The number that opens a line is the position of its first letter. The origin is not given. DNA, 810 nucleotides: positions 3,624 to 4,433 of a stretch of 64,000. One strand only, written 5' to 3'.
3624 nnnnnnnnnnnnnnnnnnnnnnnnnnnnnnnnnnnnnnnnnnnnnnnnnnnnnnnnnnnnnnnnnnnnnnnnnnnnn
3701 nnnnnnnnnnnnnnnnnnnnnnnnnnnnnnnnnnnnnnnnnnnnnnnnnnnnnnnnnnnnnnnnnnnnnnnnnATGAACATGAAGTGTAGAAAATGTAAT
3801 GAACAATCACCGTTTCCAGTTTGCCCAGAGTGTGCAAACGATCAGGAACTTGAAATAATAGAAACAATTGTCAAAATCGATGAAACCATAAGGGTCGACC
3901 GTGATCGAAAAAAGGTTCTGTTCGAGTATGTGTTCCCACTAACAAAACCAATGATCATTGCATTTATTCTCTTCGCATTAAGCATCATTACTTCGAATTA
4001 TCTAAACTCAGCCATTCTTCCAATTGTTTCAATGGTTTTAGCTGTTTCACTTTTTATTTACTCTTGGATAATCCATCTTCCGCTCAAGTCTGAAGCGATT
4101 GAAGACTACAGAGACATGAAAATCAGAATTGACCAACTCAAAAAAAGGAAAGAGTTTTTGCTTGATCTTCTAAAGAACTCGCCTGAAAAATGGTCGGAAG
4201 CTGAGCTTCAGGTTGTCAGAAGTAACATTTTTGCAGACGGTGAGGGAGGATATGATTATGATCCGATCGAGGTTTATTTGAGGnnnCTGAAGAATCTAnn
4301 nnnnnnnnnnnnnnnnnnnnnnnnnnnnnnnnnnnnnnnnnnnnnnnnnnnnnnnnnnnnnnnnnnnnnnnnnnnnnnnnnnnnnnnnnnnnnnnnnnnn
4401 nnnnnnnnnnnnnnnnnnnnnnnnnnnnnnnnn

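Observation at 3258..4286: Tandem pair of small zinc-ribbon plus 2TM paralogues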

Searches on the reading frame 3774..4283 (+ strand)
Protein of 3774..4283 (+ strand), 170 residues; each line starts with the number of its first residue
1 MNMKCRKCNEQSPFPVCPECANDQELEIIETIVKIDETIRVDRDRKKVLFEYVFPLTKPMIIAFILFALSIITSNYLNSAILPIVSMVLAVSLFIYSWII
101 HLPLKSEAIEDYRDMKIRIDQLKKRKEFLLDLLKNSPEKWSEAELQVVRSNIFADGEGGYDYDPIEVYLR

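Call 6: search_protein_families(library=pfam, proteins=[window:3774-4283:+], max_evalue=1)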
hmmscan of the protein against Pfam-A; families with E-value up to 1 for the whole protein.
window:3774-4283:+ (170 aa): 3 families
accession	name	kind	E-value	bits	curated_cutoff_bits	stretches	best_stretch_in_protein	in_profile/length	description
PF06570.16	DUF1129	-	0.031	14.3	29.1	1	41-100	139-198/207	Protein of unknown function (DUF1129)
PF08592.16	Anthrone_oxy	-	0.038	14.6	27.3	1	54-108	12-65/106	Anthrone oxygenase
PF04246.17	RseC_MucC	-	0.052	13.9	24.4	1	4-95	18-109/130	Positive regulator of sigma(E), RseC/MucC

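Call 7: search_protein_families(library=ncbifam, proteins=[window:3774-4283:+], max_evalue=1)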
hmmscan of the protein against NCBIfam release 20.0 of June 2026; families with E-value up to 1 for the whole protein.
window:3774-4283:+ (170 aa): 5 families
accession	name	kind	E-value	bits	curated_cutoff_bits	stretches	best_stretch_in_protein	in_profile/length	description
NF033631.1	SLATT_5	subfamily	0.0025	17.4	60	1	61-137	32-111/180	SLATT domain-containing protein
NF008480.0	PRK11380.1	equivalog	0.016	14.6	386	1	42-142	32-136/353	hypothetical protein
NF004072.0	PRK05580.2-4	equivalog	0.031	12.6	1030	1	3-44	383-426/648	primosomal protein N'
NF002734.0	PRK02654.1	equivalog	0.068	12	324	1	82-148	29-89/384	membrane protein insertase YidC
TIGR02868.1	CydC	equivalog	0.084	11.5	329.05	1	57-108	131-182/530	thiol reductant ABC exporter subunit CydC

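Call 8: find_homologous_proteins(query=window:3774-4283:+, max_evalue=0.01)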
Query window:3774-4283:+ (170 aa): 1 proteins with E <= 0.01 among 79 candidates.
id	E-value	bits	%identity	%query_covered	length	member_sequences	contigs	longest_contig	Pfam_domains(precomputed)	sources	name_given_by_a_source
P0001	1.0e-93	330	90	99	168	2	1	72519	-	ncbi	ncbi:MAG: hypothetical protein R2883_04765 [Caldisericia bacterium]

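Call 10: find_encoding_contigs(protein=P0001, flank=10000)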
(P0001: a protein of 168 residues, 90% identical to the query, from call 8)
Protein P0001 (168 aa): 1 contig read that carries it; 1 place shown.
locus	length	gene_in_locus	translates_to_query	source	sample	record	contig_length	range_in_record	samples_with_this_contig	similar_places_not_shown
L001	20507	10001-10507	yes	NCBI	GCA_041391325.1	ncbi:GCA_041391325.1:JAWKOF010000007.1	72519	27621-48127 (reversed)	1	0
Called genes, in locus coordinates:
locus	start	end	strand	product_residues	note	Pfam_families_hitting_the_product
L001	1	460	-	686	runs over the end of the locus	PF03176:MMPL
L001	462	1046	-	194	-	PF00440:TetR_N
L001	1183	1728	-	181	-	-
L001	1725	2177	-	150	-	PF27226:AF_1845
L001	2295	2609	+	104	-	PF01906:YbjQ_1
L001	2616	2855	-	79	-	-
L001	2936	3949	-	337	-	PF02618:YceG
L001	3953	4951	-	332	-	PF21016:RlmN_N, PF04055:Radical_SAM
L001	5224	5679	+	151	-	PF01668:SmpB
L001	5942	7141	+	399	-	PF13457:GW (faint), PF08239:SH3_3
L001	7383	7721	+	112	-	-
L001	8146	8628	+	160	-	PF01520:Amidase_3 (weak)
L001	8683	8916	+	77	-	PF01138:RNase_PH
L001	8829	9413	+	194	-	PF01138:RNase_PH, PF03725:RNase_PH_C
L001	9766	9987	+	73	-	-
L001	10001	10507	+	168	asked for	-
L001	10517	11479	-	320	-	-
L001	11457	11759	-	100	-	-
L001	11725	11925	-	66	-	-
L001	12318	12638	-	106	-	-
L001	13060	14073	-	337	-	PF18144:SMODS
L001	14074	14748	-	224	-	PF20247:DUF6602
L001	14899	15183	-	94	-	PF05187:Fer4_ETF_QO, PF13237:Fer4_10 (weak)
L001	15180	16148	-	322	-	PF26311:ETF-QO_FixC_C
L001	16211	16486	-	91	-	PF01946:Thi4, PF00890:FAD_binding_2, PF01134:GIDA (weak), PF01266:DAO, PF03486:HI0933_like, PF07992:Pyr_redox_2, PF12831:FAD_oxidored, PF13738:Pyr_redox_3, +2 more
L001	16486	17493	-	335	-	PF01012:ETF, PF00766:ETF_alpha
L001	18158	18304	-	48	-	-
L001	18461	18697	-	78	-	-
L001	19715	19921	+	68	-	-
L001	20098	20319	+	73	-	-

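Call 11: find_encoding_contigs(protein=window:3774-4283:+, flank=10000)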
Protein window:3774-4283:+ (170 aa): no gene with exactly this product is on record in the collection.

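Call 15: search_protein_families(library=padloc, proteins=[window:3774-4283:+, L001:13063-14073:-, L001:14077-14814:-, L001:12321-12650:-], max_evalue=1)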
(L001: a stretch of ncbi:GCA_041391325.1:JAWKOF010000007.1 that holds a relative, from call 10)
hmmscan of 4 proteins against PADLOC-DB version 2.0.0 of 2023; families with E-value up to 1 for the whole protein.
window:3774-4283:+ (170 aa): 1 family
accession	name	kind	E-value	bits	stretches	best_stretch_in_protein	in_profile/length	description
PDLC03819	RTasSLATT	-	0.00021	19.1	1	61-131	37-107/176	DRT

L001:13063-14073:- (337 aa): 43 families (the best 25 are shown)
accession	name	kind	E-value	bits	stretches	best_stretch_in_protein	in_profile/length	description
PDLC00823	Cyclase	-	3e-55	185.9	1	27-286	29-278/285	oligonucleotide-cyclase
PDLC00809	Cyclase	-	1e-43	148.1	1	14-286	14-289/295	oligonucleotide-cyclase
PDLC00820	Cyclase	-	8.3e-34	115.3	1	33-288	26-274/324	oligonucleotide-cyclase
PDLC00803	Cyclase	-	1.4e-33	114.6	1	3-249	3-232/253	oligonucleotide-cyclase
PDLC00790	Cyclase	-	3.9e-32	109.8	1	15-268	41-293/310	oligonucleotide-cyclase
PDLC00773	Cyclase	-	1.3e-30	105.1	1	4-287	4-292/334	oligonucleotide-cyclase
PDLC00810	Cyclase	-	8.6e-30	102.3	1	6-290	7-297/335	oligonucleotide-cyclase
PDLC00786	Cyclase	-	4.3e-29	99.8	1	1-287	1-289/293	oligonucleotide-cyclase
PDLC00822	Cyclase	-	2e-27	94.5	2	1-129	1-127/375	oligonucleotide-cyclase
PDLC00776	Cyclase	-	2.1e-26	91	1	7-286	9-280/287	oligonucleotide-cyclase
PDLC00796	Cyclase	-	2.7e-25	87.6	1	2-291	2-286/432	oligonucleotide-cyclase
PDLC00814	Cyclase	-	3.6e-25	86.9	1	41-288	42-289/295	oligonucleotide-cyclase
PDLC00802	Cyclase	-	6.9e-24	82.7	2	89-287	122-326/332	oligonucleotide-cyclase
PDLC00792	Cyclase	-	1.3e-22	78.4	1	1-206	1-205/236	oligonucleotide-cyclase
PDLC00785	Cyclase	-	6.2e-22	76.4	1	54-267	47-298/443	oligonucleotide-cyclase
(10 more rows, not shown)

L001:14077-14814:- (246 aa): 3 families
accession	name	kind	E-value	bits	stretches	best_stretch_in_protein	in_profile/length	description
PDLC00745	Effector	-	4.4e-71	237.4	1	4-240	3-240/244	Endonuclease (NucC)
PDLC01051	NucC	-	9e-46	154.5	1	9-240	15-239/243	NucC nuclease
PDLC01495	PD_DExK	-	3.1e-34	115.3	1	10-129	5-123/123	"CAS-I,CAS-II,CAS-III,CAS-IV,CAS-V,CAS-VI; associated"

L001:12321-12650:- (110 aa): 1 family
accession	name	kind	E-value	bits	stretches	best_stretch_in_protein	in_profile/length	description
PDLC01292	Cas10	-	0.0077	13.8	1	6-96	13-99/387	CAS-III; effector_LS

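Call 16: search_protein_families(library=phrogs, proteins=[window:3774-4283:+], max_evalue=1)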
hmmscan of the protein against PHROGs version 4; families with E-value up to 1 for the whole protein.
window:3774-4283:+ (170 aa): 1 family
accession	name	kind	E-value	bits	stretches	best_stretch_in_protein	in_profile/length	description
phrog_1142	-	unknown function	0.031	15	1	61-102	16-55/62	-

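Call 21: search_protein_representatives(alignment_id=A1)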
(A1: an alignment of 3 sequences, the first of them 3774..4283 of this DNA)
Query: 3 sequences, 170 profile positions. Proteins with E-value up to 0.001 (for the whole library): 15; up to 1e-10: 6; up to 1e-30: 0. The best 15 are listed.
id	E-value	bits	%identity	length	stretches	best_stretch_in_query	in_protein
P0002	1.1e-29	119.5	-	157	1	3-155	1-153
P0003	9.2e-22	93.7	-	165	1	3-156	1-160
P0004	6.0e-16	74.8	-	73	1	93-149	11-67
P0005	2.5e-14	69.5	-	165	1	5-149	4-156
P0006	9.0e-12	61.2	-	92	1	28-119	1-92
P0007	4.3e-11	59.0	-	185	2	3-83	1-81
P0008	2.5e-10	56.5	-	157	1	3-142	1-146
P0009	3.3e-09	52.8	-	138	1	3-134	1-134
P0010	4.4e-07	45.9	-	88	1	72-153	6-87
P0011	1.1e-06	44.6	-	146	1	22-146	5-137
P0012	3.2e-06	43.1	-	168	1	3-127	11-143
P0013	9.7e-05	38.3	-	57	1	3-48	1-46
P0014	1.2e-04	38.0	-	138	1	3-131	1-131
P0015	1.2e-04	38.0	-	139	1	3-100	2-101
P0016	8.5e-04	35.2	-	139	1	3-127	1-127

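Call 24: find_homologous_proteins(query=A2, max_evalue=0.01)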
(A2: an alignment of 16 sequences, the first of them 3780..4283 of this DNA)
Query A2 (16 sequences) (168 aa, profile of the alignment): 7 proteins with E <= 0.01 among 3813 candidates.
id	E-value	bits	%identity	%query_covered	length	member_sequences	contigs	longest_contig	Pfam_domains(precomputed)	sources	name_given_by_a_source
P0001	4.4e-49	185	90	100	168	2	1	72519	-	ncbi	ncbi:MAG: hypothetical protein R2883_04765 [Caldisericia bacterium]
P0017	3.3e-45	172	34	24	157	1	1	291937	-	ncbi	-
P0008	1.8e-44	170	32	24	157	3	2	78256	-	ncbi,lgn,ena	-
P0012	2.1e-43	166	33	67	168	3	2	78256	-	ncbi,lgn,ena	-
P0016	1.3e-38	151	35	22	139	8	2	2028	-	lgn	-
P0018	1.0e-33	135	34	23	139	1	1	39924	-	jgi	jgi:tetrahydromethanopterin S-methyltransferase subunit F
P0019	2.6e-32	130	38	20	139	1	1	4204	-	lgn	-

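Call 26: find_encoding_contigs(protein=P0008, flank=8000, max_places=3)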
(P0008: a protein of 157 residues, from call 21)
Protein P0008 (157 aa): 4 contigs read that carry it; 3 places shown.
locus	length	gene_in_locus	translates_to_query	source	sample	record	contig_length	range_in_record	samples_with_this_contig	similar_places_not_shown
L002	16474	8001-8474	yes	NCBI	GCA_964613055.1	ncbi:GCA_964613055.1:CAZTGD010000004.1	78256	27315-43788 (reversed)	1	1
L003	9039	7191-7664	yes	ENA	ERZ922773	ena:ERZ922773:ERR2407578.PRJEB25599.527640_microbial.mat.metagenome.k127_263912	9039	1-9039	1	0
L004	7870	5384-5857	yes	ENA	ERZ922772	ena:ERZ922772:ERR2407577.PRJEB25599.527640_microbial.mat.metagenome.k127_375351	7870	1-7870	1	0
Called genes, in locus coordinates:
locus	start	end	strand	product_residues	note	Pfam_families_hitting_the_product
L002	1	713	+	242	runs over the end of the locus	PF00160:Pro_isomerase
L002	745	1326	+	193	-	PF00160:Pro_isomerase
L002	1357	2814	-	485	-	PF01276:OKR_DC_1, PF00155:Aminotran_1_2 (weak), PF00266:Aminotran_5 (weak), PF03711:OKR_DC_1_C (weak)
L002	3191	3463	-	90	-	PF00216:Bac_DNA_binding, PF18291:HU-HIG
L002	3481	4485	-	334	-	PF01210:NAD_Gly3P_dh_N, PF02558:ApbA, PF07479:NAD_Gly3P_dh_C, PF20618:GPD_NAD_C_bact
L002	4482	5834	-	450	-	PF03193:RsgA_GTPase (faint), PF00071:Ras (faint), PF01926:MMR_HSR1, PF02421:FeoB_N (weak), PF00009:GTP_EFTU, PF01926:MMR_HSR1, PF02421:FeoB_N, PF14714:KH_dom-like, +4 more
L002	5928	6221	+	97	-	PF02686:GatC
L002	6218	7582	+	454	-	PF01425:Amidase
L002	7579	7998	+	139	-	-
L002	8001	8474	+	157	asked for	-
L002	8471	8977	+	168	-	-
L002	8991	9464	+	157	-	-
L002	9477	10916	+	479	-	PF02934:GatB_N, PF02637:GatB_Yqey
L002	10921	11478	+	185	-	PF07638:Sigma70_ECF (weak), PF04542:Sigma70_r2, PF08281:Sigma70_r4_2, PF04545:Sigma70_r4, PF13384:HTH_23 (weak)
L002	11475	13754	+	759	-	PF13490:zf-HC2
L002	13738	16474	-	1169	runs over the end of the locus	PF07705:CARDB (weak), PF07833:Cu_amine_oxidN1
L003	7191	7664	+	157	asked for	-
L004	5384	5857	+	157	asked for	-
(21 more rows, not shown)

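Call 27: find_encoding_contigs(protein=P0017, flank=8000, max_places=3)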
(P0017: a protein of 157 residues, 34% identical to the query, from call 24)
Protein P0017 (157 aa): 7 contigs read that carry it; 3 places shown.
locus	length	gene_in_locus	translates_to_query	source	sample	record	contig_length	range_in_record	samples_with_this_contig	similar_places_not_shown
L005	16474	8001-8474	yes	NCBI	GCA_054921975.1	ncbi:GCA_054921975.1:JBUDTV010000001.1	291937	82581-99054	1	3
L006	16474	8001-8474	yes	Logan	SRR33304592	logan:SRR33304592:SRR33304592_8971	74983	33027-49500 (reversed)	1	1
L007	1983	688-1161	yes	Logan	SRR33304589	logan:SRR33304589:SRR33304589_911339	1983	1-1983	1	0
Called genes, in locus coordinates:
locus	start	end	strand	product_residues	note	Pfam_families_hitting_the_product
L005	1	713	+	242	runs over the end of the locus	PF00160:Pro_isomerase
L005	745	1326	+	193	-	PF00160:Pro_isomerase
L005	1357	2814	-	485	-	PF01276:OKR_DC_1, PF00155:Aminotran_1_2 (weak), PF00266:Aminotran_5 (weak), PF03711:OKR_DC_1_C (weak)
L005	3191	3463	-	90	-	PF00216:Bac_DNA_binding, PF18291:HU-HIG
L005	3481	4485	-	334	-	PF01210:NAD_Gly3P_dh_N, PF02558:ApbA, PF07479:NAD_Gly3P_dh_C, PF20618:GPD_NAD_C_bact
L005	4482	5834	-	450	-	PF03193:RsgA_GTPase (faint), PF00071:Ras (faint), PF01926:MMR_HSR1, PF02421:FeoB_N, PF00009:GTP_EFTU, PF01926:MMR_HSR1, PF02421:FeoB_N, PF14714:KH_dom-like, +4 more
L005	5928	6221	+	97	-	PF02686:GatC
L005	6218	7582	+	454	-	PF01425:Amidase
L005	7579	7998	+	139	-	-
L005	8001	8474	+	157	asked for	-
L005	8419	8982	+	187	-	-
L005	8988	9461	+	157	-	-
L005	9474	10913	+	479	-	PF02934:GatB_N, PF02637:GatB_Yqey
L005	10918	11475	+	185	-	PF07638:Sigma70_ECF (weak), PF04542:Sigma70_r2, PF08281:Sigma70_r4_2, PF04545:Sigma70_r4, PF13384:HTH_23 (weak)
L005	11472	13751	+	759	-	PF13490:zf-HC2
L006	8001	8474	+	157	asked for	-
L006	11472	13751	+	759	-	PF13490:zf-HC2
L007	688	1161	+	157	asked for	-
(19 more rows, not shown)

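Call 28: find_encoding_contigs(protein=P0018, flank=8000, max_places=3)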
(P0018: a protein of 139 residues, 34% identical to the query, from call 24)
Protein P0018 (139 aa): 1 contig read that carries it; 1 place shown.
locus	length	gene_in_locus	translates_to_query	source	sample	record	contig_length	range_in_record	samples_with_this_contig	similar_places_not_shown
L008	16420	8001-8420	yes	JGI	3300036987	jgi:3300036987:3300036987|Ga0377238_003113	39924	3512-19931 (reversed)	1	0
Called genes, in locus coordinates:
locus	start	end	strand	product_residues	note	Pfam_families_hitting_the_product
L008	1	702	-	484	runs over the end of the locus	PF01276:OKR_DC_1, PF03711:OKR_DC_1_C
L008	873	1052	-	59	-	-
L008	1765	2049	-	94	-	PF00216:Bac_DNA_binding, PF18291:HU-HIG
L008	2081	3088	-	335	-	PF01210:NAD_Gly3P_dh_N, PF01266:DAO (faint), PF02558:ApbA, PF07479:NAD_Gly3P_dh_C, PF20618:GPD_NAD_C_bact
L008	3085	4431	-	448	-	PF03193:RsgA_GTPase (faint), PF01926:MMR_HSR1, PF02421:FeoB_N, PF04548:AIG1 (weak), PF00009:GTP_EFTU, PF01926:MMR_HSR1, PF02421:FeoB_N, PF14714:KH_dom-like, +5 more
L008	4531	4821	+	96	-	PF02686:GatC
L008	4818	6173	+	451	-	PF01425:Amidase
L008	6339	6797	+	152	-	-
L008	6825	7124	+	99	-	-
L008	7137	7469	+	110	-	-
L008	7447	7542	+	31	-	-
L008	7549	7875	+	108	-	-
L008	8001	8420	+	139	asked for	-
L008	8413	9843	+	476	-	PF02934:GatB_N, PF02637:GatB_Yqey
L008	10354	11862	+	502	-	PF02541:Ppx-GppA, PF01966:HD, PF21447:Ppx-GppA_III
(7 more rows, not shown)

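Call 34: find_related_loci(query=A3, collection=genome_contigs, flank=8000)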
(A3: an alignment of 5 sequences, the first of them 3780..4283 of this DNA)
Query A3 (168 aa) in genome_contigs; peptide patterns used: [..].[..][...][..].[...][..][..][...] (x = any residue, [..] = any of these).
107 stretches matched a pattern; 3 encode a relative of the query (tblastn E <= 1e-3); 3 distinct loci.
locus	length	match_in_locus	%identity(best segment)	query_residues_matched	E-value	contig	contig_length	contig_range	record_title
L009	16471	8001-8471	38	1-157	1e-39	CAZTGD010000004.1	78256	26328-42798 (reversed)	MAG TPA_asm: uncultured Caldisericales bacterium isolate binchicken_co8_390 genome assembly, contig: NODE_170_length_782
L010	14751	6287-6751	41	2-156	3e-39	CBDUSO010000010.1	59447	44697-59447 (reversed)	MAG TPA_asm: uncultured bacterium isolate SRR22302365_binner12_Refined_153 genome assembly, contig: ERZ25074835.188, who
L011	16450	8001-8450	33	2-151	2e-33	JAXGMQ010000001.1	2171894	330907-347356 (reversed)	MAG: Caldisericia bacterium isolate AnMBR.bin236 bin236_1, whole genome shotgun sequence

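Call 41: search_protein_families(library=padloc, alignment_id=A4, max_evalue=0.1)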
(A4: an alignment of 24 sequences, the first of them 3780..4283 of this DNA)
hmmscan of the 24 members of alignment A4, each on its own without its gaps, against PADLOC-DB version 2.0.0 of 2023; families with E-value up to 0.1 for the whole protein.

A. member 1, window:3780-4283:+ (168 aa): 1 family
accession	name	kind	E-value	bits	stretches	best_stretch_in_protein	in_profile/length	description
PDLC03819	RTasSLATT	-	0.0002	19.1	1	59-129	37-107/176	DRT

B. families by the number of members that match (of 24 scanned): 6 families
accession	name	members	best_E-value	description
PDLC01072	Csx23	3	0.00066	Unknown function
PDLC03819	RTasSLATT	2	0.0002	DRT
PDLC03841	LeoBC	1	0.0025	-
PDLC03064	Specificity_I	1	0.0027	Type I specificity subunit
PDLC01943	CARF8--CARF_TM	1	0.032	-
PDLC03185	Specificity_I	1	0.035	Type I specificity subunit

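Call 42: search_protein_families(library=ncbifam, alignment_id=A4, max_evalue=0.1)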
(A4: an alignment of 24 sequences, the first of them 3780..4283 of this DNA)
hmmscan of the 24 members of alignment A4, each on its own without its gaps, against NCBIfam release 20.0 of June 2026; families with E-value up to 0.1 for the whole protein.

A. member 1, window:3780-4283:+ (168 aa): 4 families
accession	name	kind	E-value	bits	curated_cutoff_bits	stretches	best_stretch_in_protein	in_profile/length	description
NF033631.1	SLATT_5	subfamily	0.0024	17.4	60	1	59-135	32-111/180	SLATT domain-containing protein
NF008480.0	PRK11380.1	equivalog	0.016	14.6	386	1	40-140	32-136/353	hypothetical protein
NF002734.0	PRK02654.1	equivalog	0.067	12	324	1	80-146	29-89/384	membrane protein insertase YidC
TIGR02868.1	CydC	equivalog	0.082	11.5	329.05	1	55-106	131-182/530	thiol reductant ABC exporter subunit CydC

B. families by the number of members that match (of 24 scanned): 23 families
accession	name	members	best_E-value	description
NF058603.1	SCO2097_fam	5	0.00078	SCO2097 family morphological protein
NF046000.1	MAG1210_fam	4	0.0007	MAG1210 family protein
NF008480.0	PRK11380.1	3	0.016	hypothetical protein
NF033631.1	SLATT_5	2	0.0024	SLATT domain-containing protein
NF003214.0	PRK04179.1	2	0.047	50S ribosomal protein L37e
TIGR02868.1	CydC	2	0.074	thiol reductant ABC exporter subunit CydC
NF053815.1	teico_TcaA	1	0.0041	membrane-associated protein TcaA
NF008093.1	PRK10835.1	1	0.011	DUF418 domain-containing protein YeiB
NF002594.0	PRK02251.1-3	1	0.012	cell division protein CrgA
TIGR00494.1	crcB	1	0.016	fluoride efflux transporter CrcB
NF033928.1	alph_xenorhab_A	1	0.022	alpha-xenorhabdolysin family binary toxin subunit A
TIGR04370.1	glyco_rpt_poly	1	0.027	oligosaccharide repeat unit polymerase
TIGR04402.2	mob_CxxC_CxxC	1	0.03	mobilome CxxCx(11)CxxC protein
NF028538.0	PAP2_lipid_A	1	0.036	PAP2 family lipid A phosphatase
NF004170.0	PRK05638.1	1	0.038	threonine synthase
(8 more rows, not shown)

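Call 43: search_protein_families(library=pfam, alignment_id=A4, max_evalue=0.1)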
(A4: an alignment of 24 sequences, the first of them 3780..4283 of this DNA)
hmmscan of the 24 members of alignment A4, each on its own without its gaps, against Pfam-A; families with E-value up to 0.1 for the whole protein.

A. member 1, window:3780-4283:+ (168 aa): 3 families
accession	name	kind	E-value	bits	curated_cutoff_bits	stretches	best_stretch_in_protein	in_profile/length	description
PF06570.16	DUF1129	-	0.03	14.4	29.1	1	39-98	139-198/207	Protein of unknown function (DUF1129)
PF08592.16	Anthrone_oxy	-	0.037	14.7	27.3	1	52-106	12-65/106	Anthrone oxygenase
PF04246.17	RseC_MucC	-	0.071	13.5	24.4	1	2-93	18-109/130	Positive regulator of sigma(E), RseC/MucC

B. families by the number of members that match (of 24 scanned): 29 families (the first 25 are shown)
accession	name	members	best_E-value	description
PF14260.11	zf-C4pol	9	0.01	C4-type zinc-finger of DNA polymerase delta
PF20990.2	DUF2207_C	3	0.0052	Predicted membrane protein (DUF2207) C-terminal domain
PF01769.21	MgtE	2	0.00066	Divalent cation transporter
PF12420.13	DUF3671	2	0.00078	Fam-L, Fam-M like protein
PF11239.13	DUF3040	2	0.018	Protein of unknown function (DUF3040)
PF02207.25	zf-UBR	2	0.018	Putative zinc finger in N-recognin (UBR box)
PF04246.17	RseC_MucC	2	0.022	Positive regulator of sigma(E), RseC/MucC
PF06570.16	DUF1129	2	0.029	Protein of unknown function (DUF1129)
PF08592.16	Anthrone_oxy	2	0.03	Anthrone oxygenase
PF19762.4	DUF6249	1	6.2e-05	Domain of unknown function (DUF6249)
PF09973.14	DUF2208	1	0.00074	Predicted membrane protein (DUF2208)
PF07690.21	MFS_1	1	0.0042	Major Facilitator Superfamily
PF12666.12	PrgI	1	0.013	PrgI family protein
PF18290.7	Nudix_hydro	1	0.014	Nudix hydrolase domain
PF01148.25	CTP_transf_1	1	0.017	Cytidylyltransferase family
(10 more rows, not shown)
